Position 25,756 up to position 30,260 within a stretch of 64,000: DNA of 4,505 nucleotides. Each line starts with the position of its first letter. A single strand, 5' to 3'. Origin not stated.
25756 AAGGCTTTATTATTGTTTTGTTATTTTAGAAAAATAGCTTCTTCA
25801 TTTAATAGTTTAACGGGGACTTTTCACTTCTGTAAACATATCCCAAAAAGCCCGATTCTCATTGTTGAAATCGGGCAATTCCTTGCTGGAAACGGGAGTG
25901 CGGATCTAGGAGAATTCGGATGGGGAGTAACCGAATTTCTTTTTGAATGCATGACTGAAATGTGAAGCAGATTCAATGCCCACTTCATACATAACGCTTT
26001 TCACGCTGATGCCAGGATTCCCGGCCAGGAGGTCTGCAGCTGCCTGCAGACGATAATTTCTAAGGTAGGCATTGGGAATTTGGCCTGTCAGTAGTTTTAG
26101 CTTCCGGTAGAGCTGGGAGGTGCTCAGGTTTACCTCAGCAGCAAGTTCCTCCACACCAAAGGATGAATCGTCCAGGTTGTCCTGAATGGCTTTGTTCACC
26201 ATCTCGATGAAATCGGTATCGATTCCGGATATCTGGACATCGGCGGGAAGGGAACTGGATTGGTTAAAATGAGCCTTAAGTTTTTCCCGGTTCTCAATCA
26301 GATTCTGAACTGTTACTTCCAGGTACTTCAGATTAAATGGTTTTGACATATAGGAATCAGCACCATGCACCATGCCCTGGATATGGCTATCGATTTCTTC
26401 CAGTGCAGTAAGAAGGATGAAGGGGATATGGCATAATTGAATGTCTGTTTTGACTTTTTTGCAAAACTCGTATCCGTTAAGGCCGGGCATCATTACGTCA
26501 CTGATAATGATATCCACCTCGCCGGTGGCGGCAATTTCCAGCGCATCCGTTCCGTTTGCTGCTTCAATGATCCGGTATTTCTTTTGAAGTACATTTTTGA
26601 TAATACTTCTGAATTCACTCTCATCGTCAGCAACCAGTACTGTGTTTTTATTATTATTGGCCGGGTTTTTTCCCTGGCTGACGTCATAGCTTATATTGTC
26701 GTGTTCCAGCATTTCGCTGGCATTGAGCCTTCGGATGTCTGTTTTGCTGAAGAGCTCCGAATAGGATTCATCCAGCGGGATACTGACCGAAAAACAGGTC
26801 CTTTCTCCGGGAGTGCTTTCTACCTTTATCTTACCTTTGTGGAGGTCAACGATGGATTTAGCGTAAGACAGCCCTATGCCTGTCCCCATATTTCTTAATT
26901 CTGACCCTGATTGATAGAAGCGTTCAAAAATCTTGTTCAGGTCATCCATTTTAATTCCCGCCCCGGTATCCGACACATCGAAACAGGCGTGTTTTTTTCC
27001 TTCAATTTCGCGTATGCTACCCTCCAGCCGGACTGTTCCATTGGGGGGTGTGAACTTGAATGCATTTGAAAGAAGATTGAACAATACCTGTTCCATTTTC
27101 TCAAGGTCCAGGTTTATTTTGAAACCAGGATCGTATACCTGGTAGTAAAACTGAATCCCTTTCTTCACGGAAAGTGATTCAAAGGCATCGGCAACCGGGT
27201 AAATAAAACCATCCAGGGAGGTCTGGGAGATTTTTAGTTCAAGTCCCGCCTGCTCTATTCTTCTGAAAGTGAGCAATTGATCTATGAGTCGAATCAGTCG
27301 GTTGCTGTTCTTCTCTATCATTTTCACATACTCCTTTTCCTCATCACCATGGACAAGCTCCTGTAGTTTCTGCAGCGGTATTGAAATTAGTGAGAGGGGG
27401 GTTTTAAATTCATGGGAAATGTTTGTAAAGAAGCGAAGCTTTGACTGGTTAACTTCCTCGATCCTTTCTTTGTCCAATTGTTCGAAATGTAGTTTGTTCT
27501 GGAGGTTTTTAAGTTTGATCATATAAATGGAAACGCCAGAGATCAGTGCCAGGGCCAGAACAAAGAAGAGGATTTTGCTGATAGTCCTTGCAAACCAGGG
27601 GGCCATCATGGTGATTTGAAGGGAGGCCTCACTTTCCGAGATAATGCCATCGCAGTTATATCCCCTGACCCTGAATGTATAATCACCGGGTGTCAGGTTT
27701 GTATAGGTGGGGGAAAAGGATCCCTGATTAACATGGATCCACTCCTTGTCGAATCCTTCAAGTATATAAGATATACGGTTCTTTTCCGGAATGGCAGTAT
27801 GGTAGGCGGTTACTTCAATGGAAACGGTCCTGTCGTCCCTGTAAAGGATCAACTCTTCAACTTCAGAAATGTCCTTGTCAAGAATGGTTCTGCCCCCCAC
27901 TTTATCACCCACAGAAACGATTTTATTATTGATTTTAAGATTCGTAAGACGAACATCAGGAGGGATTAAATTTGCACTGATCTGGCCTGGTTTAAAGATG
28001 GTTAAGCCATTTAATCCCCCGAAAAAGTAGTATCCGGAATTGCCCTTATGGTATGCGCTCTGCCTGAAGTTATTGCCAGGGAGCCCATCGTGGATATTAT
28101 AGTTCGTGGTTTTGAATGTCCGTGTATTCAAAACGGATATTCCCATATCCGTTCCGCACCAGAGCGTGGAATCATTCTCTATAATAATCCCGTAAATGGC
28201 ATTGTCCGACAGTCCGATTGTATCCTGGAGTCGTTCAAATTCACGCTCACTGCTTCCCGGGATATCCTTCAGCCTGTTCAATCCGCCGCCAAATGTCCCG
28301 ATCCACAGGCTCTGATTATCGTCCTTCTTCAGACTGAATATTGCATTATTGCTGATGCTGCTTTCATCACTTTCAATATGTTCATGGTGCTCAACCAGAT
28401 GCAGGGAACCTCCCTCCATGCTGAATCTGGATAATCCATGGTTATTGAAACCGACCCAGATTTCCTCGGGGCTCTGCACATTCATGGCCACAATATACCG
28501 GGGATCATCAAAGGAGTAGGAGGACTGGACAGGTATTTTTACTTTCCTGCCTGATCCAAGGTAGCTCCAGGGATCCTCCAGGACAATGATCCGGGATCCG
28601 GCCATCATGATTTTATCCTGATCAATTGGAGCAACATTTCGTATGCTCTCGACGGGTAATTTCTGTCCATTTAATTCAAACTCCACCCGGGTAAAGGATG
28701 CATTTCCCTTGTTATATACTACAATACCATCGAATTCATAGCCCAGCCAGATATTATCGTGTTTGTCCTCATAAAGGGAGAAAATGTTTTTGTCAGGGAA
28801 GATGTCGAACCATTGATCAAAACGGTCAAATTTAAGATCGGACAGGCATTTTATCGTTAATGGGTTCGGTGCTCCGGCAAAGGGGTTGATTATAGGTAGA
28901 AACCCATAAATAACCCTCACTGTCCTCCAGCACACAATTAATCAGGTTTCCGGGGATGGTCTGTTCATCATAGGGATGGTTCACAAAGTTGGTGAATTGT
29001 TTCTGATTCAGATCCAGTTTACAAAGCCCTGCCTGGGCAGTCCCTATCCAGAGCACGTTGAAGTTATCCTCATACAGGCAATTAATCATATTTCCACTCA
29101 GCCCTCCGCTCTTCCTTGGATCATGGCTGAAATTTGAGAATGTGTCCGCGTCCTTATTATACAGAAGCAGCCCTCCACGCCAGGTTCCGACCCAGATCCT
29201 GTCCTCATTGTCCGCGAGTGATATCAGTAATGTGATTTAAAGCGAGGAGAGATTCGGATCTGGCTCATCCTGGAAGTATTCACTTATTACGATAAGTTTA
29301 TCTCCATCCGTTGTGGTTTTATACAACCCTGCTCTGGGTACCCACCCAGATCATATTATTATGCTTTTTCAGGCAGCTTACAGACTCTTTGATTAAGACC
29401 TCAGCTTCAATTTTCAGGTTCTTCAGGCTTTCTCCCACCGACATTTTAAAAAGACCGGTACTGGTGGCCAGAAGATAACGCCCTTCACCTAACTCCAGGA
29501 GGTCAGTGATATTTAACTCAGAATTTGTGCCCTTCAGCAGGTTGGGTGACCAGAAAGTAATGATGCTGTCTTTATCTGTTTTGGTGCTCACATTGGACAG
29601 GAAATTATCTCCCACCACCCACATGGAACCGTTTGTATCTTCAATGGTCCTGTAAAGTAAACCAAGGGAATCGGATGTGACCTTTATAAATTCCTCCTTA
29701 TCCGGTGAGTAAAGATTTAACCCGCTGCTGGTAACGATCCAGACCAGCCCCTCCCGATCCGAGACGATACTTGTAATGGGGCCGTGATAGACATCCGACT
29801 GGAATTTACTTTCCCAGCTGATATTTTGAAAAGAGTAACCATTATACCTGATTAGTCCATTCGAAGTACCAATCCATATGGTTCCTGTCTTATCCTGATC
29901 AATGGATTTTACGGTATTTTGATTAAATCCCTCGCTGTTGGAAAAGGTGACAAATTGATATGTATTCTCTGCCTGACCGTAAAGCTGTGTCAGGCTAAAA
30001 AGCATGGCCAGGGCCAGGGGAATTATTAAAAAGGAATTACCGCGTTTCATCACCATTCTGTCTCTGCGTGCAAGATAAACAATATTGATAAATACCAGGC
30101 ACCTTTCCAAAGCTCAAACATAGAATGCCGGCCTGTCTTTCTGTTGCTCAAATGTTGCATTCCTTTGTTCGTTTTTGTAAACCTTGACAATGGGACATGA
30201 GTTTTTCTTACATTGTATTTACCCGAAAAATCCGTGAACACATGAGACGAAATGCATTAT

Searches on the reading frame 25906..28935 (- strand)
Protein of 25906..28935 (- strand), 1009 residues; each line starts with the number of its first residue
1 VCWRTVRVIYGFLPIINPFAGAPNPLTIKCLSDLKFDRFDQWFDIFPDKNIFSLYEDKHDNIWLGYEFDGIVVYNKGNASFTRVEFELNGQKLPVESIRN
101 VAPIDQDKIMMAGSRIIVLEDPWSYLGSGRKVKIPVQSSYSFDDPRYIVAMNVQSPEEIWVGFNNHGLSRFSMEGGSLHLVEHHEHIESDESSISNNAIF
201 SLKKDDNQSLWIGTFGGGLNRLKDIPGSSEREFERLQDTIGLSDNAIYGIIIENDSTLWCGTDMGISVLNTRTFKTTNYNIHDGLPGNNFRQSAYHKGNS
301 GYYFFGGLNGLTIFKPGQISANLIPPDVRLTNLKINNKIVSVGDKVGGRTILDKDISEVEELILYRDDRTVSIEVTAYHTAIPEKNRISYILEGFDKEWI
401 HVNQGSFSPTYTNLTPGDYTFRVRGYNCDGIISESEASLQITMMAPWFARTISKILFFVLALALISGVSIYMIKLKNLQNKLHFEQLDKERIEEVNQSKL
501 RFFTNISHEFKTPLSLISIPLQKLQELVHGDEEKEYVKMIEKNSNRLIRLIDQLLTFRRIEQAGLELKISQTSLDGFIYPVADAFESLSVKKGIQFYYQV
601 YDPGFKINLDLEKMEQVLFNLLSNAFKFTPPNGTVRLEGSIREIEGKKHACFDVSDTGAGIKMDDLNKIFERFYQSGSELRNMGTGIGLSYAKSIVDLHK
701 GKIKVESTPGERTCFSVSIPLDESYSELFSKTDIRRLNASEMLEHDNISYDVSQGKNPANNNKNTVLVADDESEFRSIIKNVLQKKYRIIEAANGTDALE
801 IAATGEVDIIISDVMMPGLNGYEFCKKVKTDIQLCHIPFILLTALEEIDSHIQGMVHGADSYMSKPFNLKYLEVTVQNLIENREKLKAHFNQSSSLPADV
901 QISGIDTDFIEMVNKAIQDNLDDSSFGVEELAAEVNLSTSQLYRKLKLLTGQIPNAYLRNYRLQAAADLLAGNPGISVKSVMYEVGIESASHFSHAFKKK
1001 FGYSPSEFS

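Call 29: search_protein_families(library=pfam, proteins=[window:25906-28935:-], max_evalue=0.001)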
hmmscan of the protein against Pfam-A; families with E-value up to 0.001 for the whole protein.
window:25906-28935:- (1009 aa): 7 families
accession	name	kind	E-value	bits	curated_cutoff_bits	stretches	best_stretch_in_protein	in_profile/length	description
PF02518.31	HATPase_c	-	5e-26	91.8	26.4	1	611-722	3-110/111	Histidine kinase-, DNA gyrase B-, and HSP90-like ATPase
PF00072.30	Response_reg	-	1.2e-22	80.6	30.2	1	766-874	1-108/111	Response regulator receiver domain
PF12833.13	HTH_18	-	2.8e-20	72.8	33.6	1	931-1008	1-77/80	Helix-turn-helix domain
PF07495.19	Y_Y_Y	-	3.8e-15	56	26.6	1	382-442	4-63/65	Y_Y_Y domain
PF00512.31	HisKA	-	1.7e-14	54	26.9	1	499-562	2-65/66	His Kinase A (phospho-acceptor) domain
PF00165.29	HTH_AraC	-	1.4e-12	47.9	26.6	1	976-1008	9-40/42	Bacterial regulatory helix-turn-helix proteins, AraC family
PF07494.17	Reg_prop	-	2e-10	40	20.4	0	46-65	2-21/24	Two component regulator propeller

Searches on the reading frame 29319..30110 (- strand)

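Call 29: search_protein_families(library=pfam, proteins=[window:29319-30110:-], max_evalue=0.001)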
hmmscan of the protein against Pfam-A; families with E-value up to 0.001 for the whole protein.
window:29319-30110:- (263 aa): 1 family
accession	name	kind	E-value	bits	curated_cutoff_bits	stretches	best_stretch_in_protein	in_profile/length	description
PF07494.17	Reg_prop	-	9e-13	47.2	20.4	0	61-84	1-24/24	Two component regulator propeller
